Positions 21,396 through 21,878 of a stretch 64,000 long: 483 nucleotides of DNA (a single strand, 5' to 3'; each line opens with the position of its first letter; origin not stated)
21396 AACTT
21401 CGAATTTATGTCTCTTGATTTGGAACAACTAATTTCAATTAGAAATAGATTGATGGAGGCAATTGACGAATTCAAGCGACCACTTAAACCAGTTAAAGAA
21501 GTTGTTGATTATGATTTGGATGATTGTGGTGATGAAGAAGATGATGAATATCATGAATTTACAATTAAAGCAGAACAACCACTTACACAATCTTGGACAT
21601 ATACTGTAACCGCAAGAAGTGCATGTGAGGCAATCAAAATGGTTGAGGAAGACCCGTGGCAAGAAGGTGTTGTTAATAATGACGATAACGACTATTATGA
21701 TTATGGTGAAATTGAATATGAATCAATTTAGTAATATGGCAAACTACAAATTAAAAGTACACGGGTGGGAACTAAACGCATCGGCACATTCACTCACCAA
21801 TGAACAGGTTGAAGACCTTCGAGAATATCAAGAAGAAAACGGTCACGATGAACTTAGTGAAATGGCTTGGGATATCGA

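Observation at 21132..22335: Two tandem highly acidic proteins open the long rightward block: candidate DNA-mimic anti-restriction proteins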

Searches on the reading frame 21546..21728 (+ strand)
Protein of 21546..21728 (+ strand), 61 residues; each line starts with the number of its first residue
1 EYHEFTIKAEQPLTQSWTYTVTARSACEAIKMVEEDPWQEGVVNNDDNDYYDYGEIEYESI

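Call 89: search_solved_structures(query=A6, max_evalue=10)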
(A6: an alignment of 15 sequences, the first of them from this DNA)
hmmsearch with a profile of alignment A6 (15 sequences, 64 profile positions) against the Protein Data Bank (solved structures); distinct sequences matched with E-value up to 10: 9.
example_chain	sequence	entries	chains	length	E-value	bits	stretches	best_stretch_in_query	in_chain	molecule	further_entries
9oac_Ca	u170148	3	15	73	0.0061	19.7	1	5-37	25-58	Portal Vertex Protein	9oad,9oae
7smj_A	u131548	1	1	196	0.091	15.9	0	21-35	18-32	AI-designed TIM-barrel F2N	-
7mcc_A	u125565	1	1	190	0.1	15.7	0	21-35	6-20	AI-designed TIM-barrel F2C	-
9lkj_A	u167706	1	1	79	0.16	15.2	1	13-35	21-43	Phage protein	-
5yez_A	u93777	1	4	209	0.74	13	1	16-52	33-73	Cell density-dependent motility repressor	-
5ydo_A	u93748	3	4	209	0.74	13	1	16-52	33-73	Cell density-dependent motility repressor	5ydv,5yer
5ydw_A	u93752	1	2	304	1.3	12.2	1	16-52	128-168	Cell density-dependent motility repressor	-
8wcj_A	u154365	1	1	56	3.2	11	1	15-43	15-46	Immunoglobulin G-binding protein G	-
2ffk_A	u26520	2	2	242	3.8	10.8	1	23-40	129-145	rabbitpox encoded CC chemokine inhibitor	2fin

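Call 90: search_protein_families(library=pfam, alignment_id=A6, max_evalue=1)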
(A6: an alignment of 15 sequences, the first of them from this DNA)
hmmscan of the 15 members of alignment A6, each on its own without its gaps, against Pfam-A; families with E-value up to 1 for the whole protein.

A. member 1, seq(61 aa): 0 families

B. families by the number of members that match (of 15 scanned): 10 families
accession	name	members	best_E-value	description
PF14207.11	DpnD-PcfM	3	0.015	DpnD/PcfM-like protein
PF14119.11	DUF4288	2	0.011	Domain of unknown function (DUF4288)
PF19403.5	SpaA_2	1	0.002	Prealbumin-like fold domain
PF01597.25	GCV_H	1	0.011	Glycine cleavage H-protein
PF20121.4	DUF6511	1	0.021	Family of unknown function (DUF6511)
PF22540.1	RET_CRD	1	0.052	RET, Cysteine Rich Domain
PF16274.10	Qua1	1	0.056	Qua1 domain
PF09252.15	Feld-I_B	1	0.11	Allergen Fel d I-B chain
PF07129.17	DUF1381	1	0.17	Protein of unknown function (DUF1381)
PF12698.13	ABC2_membrane_3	1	0.47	ABC-2 family transporter protein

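Call 91: search_solved_structures(query=A6, max_evalue=1, show_alignments=4)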
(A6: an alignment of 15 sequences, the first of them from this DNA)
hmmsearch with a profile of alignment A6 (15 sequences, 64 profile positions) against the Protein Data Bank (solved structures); distinct sequences matched with E-value up to 1: 6.
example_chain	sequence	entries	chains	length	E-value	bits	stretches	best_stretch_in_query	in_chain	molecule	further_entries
9oac_Ca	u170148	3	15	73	0.0061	19.7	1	5-37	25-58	Portal Vertex Protein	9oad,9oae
7smj_A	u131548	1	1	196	0.091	15.9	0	21-35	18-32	AI-designed TIM-barrel F2N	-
7mcc_A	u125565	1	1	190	0.1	15.7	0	21-35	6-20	AI-designed TIM-barrel F2C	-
9lkj_A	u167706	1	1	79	0.16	15.2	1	13-35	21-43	Phage protein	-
5yez_A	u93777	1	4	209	0.74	13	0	16-52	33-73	Cell density-dependent motility repressor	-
5ydo_A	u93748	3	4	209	0.74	13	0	16-52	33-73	Cell density-dependent motility repressor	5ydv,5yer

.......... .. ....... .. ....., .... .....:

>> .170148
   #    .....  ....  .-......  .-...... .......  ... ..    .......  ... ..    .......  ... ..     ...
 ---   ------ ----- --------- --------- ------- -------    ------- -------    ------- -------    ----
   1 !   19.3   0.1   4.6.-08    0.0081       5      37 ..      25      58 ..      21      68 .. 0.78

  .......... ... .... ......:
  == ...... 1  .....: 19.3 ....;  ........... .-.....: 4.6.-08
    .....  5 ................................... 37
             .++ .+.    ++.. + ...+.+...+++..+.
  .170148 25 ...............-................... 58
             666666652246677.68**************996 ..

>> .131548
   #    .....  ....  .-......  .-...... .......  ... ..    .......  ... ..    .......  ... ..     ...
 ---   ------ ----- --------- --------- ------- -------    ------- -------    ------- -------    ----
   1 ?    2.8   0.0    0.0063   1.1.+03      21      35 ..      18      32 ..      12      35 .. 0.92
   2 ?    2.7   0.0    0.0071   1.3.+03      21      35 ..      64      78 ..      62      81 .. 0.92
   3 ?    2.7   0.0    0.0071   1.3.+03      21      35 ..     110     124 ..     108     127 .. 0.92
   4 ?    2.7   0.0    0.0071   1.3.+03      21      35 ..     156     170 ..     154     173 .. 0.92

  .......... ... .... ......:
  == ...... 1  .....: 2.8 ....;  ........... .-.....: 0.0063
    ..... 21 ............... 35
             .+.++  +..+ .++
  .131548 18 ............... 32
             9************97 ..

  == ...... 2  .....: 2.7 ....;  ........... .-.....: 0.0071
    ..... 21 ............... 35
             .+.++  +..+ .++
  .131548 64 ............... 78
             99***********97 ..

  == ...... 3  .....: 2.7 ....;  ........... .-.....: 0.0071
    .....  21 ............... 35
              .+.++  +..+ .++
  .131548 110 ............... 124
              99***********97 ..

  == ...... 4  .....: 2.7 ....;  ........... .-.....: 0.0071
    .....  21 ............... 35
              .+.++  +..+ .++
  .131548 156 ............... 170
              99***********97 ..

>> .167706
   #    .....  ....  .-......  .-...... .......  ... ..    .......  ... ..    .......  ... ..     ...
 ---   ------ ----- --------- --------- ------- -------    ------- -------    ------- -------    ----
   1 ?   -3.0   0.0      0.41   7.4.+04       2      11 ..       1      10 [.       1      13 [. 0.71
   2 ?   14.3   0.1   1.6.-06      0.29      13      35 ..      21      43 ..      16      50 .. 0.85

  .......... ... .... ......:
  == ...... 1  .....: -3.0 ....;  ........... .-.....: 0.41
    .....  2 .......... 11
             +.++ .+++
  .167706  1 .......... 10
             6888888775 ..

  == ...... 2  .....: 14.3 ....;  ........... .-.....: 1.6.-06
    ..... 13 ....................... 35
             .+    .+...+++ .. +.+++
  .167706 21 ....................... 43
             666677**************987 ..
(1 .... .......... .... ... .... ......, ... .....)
